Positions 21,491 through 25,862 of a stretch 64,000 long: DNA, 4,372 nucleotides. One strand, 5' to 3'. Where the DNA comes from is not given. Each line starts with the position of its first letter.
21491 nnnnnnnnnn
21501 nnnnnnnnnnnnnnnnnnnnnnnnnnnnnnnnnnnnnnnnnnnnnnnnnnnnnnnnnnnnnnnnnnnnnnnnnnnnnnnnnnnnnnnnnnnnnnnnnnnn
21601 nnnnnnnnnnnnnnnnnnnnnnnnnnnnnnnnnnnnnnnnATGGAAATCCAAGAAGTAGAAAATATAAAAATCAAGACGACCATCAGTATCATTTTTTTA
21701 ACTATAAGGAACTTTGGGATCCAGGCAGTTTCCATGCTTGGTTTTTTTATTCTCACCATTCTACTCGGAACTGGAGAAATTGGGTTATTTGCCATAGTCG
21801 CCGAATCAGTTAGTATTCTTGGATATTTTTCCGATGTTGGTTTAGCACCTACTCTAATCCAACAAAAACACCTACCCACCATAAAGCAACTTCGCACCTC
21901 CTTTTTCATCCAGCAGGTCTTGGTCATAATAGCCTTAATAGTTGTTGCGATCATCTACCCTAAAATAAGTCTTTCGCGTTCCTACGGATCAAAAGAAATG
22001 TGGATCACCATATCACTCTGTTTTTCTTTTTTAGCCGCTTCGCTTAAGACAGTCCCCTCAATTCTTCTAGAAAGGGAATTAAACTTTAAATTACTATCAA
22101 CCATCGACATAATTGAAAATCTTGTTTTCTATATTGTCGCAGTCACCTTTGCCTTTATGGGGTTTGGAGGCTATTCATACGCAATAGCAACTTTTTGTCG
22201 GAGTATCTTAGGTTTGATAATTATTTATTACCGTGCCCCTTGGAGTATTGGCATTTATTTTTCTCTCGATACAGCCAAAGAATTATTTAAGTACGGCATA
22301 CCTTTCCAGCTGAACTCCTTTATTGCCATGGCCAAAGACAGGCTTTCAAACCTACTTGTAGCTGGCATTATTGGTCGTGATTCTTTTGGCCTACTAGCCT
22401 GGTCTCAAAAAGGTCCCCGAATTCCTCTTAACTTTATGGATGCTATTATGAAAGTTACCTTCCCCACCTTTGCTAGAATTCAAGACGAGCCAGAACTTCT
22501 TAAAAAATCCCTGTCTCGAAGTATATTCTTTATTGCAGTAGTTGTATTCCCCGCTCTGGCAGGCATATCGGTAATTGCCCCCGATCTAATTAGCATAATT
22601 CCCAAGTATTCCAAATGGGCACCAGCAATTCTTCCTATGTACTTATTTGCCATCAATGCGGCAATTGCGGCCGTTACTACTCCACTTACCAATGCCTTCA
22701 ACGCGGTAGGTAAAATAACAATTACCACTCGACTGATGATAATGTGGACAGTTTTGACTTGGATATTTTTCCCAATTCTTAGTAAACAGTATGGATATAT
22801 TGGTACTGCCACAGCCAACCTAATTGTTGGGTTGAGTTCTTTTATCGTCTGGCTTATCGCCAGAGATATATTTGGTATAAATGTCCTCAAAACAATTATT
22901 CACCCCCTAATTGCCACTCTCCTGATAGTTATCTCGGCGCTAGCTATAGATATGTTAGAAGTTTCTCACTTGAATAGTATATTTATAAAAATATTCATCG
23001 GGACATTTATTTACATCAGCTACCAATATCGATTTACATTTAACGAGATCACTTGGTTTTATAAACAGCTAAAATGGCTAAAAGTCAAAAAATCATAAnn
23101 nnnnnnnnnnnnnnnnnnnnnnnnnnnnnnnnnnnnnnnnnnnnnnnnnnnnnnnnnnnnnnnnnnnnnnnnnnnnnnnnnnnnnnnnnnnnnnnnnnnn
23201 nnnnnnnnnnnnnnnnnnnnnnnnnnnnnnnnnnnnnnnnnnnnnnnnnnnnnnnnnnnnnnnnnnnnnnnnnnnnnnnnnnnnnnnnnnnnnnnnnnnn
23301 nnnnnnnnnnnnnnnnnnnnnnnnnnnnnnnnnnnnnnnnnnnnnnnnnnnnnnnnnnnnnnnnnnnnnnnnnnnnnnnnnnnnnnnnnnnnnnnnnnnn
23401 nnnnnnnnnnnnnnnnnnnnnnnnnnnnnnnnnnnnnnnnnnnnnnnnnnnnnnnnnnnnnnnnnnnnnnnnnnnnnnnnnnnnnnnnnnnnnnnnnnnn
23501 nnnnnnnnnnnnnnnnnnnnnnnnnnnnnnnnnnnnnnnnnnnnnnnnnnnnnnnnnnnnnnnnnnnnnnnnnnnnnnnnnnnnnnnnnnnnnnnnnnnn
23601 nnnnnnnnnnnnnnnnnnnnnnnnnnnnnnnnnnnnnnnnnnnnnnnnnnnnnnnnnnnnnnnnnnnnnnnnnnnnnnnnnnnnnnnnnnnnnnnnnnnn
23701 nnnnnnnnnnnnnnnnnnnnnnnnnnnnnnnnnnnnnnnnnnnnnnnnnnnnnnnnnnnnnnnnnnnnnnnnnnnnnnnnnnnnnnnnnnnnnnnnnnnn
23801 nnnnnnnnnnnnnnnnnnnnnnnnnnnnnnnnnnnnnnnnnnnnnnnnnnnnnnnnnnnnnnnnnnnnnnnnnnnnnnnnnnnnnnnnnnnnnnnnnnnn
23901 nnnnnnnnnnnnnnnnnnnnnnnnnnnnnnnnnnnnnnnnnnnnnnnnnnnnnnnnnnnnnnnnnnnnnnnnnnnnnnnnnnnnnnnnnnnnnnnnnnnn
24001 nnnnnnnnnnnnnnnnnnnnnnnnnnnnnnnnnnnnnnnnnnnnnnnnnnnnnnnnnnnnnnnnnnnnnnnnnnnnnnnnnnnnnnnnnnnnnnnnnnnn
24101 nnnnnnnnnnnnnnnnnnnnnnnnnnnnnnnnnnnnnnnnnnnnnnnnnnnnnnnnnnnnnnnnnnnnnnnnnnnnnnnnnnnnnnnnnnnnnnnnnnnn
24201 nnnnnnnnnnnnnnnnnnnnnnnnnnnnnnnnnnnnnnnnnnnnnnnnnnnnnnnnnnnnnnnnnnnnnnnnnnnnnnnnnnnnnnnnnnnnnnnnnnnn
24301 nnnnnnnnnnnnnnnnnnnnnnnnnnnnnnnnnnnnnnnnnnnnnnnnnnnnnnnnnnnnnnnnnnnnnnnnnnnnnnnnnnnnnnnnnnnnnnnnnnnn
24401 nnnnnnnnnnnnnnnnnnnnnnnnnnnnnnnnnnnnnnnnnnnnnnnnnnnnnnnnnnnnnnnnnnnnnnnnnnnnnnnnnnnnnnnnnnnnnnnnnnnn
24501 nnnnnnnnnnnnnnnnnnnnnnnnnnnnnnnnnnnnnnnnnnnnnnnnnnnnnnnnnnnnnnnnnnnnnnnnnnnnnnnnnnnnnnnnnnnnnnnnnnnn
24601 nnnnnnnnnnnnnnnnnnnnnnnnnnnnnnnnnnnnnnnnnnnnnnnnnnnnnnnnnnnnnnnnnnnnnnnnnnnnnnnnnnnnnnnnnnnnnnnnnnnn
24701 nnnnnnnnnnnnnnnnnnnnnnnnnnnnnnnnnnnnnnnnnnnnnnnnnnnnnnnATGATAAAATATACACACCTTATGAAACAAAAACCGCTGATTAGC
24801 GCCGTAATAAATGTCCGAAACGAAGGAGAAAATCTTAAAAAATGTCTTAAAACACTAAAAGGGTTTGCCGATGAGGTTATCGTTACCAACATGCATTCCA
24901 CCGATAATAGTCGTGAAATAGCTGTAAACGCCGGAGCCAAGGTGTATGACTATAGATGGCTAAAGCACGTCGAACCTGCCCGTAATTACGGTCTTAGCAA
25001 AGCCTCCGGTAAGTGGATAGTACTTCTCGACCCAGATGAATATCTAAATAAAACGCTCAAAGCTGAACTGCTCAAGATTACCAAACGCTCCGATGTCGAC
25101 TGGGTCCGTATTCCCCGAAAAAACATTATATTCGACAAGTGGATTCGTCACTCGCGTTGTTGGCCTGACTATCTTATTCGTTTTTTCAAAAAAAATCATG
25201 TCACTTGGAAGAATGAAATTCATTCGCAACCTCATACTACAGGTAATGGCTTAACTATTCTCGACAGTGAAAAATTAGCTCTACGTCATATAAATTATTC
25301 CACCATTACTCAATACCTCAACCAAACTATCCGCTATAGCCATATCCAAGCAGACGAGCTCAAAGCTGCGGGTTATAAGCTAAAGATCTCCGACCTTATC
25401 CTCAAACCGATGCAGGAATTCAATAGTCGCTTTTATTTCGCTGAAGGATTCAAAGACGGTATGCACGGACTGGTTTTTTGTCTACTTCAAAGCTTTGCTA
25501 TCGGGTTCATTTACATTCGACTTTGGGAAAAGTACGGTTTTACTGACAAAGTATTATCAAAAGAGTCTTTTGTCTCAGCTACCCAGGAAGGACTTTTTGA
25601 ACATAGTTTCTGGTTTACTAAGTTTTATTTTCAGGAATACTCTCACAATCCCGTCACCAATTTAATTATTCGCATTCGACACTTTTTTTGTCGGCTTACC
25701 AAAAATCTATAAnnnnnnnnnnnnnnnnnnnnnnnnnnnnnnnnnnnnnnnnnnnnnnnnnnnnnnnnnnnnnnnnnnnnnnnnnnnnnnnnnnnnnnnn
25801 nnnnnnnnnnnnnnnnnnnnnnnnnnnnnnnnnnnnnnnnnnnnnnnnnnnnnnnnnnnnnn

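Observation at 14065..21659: Repeated polyprenyl-P-sugar synthase plus GT-C modules (CsbB/GtcA/YfhO- or GtrB/GtrC-like extracytoplasmic glycosylation)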

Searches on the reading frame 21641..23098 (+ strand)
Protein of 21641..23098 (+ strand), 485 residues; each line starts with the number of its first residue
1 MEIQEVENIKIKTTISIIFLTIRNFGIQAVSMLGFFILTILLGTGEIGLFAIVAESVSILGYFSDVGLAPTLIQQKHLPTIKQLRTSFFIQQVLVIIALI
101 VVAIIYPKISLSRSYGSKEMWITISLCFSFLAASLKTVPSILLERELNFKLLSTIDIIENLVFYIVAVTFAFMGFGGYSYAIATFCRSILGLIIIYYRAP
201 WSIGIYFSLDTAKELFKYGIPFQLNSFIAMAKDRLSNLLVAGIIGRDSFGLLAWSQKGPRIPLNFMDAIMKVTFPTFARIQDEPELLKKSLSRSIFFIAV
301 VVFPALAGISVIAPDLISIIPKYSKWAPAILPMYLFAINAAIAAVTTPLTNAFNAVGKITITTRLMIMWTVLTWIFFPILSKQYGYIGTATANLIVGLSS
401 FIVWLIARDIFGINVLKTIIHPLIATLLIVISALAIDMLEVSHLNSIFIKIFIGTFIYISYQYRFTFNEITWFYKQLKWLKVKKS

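Call 4: search_protein_families(library=pfam, proteins=[window:21641-23098:+], max_evalue=0.01)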
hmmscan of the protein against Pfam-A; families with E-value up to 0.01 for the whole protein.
window:21641-23098:+ (485 aa): 2 families
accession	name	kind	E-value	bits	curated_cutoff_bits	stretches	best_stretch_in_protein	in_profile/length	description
PF13440.11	Polysacc_synt_3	-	2.7e-45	155.3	23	1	37-328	1-290/293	Polysaccharide biosynthesis protein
PF01943.22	Polysacc_synt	-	5.8e-18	65.7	28.2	1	17-281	5-274/274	Polysaccharide biosynthesis protein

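Call 12: search_protein_families(library=ncbifam, proteins=[window:21641-23098:+], max_evalue=0.01)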
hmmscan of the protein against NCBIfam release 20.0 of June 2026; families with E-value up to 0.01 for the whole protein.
window:21641-23098:+ (485 aa): 3 families
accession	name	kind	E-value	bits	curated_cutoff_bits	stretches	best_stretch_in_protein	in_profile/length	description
NF007773.0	PRK10459.1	equivalog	2.6e-35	122.4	273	1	27-461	21-463/492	MOP flippase family protein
NF047674.1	TeichurnBiosyTuaB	equivalog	1.2e-23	83.9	580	1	21-459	16-463/469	teichuronic acid biosynthesis protein TuaB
NF058658.1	Oglyco_Wzx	exception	2.7e-21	76.1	720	1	8-462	5-460/478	O-glycosylation flippase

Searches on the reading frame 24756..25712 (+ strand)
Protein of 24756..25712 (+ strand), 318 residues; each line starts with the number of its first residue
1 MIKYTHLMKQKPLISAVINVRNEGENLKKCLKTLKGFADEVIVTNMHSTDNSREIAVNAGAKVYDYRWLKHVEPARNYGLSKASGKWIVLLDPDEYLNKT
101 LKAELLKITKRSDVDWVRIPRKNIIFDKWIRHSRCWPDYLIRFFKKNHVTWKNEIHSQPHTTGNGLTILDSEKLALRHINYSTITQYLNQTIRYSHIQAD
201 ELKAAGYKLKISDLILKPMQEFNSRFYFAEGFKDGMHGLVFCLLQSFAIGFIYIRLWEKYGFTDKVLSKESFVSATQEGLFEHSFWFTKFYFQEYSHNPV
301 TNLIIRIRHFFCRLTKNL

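Call 4: search_protein_families(library=pfam, proteins=[window:24756-25712:+], max_evalue=0.01)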
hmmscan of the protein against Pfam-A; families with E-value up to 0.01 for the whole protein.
window:24756-25712:+ (318 aa): 2 families
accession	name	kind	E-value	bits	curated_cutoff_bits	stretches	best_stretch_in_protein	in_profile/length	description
PF00535.33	Glycos_transf_2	-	4.5e-17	62.9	23.3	1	15-156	1-150/168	Glycosyl transferase family 2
PF13704.12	Glyco_tranf_2_4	-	0.0021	19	27.5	0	21-98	1-85/98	Glycosyl transferase family 2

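Call 12: search_protein_families(library=ncbifam, proteins=[window:24756-25712:+], max_evalue=0.01)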
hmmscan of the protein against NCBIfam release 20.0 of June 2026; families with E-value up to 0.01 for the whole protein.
window:24756-25712:+ (318 aa): 11 families
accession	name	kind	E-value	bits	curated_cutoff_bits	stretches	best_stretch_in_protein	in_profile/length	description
NF007482.0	PRK10073.1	equivalog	1.2e-12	47.5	423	1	8-118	2-119/334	glycosyltransferase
TIGR04195.1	S_glycosyl_SunS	equivalog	1.5e-10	40.5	350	1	10-110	55-156/421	SunS family peptide S-glycosyltransferase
TIGR04283.1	glyco_like_mftF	equivalog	3.4e-09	36.6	182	1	14-117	1-105/221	TIGR04283 family arsenosugar biosynthesis glycosyltransferase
NF010496.0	PRK13915.1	equivalog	5.9e-05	22.3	262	1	8-67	27-92/307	glucosyl-3-phosphoglycerate synthase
TIGR03965.1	mycofact_glyco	equivalog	0.0012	17.8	280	1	10-95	72-165/467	mycofactocin biosynthesis glycosyltransferase MftF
NF050050.1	ProtGlycPglI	equivalog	0.0018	17.7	500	1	12-107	2-106/306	GalNAc(5)-diNAcBac-PP-undecaprenol beta-1,3-glucosyltransferase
TIGR04182.1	glyco_TIGR04182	equivalog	0.0022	17.4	325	1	16-96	4-84/293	S-layer glycoprotein N-glycosyltransferase AglJ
NF041875.1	EPS_EpsD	equivalog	0.0046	16.4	370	1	14-110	1-105/325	exopolysaccharide biosynthesis glycosyltransferase EpsD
TIGR03937.1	PgaC_IcaA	equivalog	0.0058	15.6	422.3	1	8-102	41-143/407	poly-beta-1,6-N-acetyl-D-glucosamine synthase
NF047683.1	TeichurnBiosyTuaG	equivalog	0.0079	15.9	400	0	8-100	2-102/252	teichuronic acid biosynthesis protein TuaG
NF045692.1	OglycostaseCruG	equivalog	0.0087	15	600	0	14-124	43-167/386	2'-O-glycosyltransferase CruG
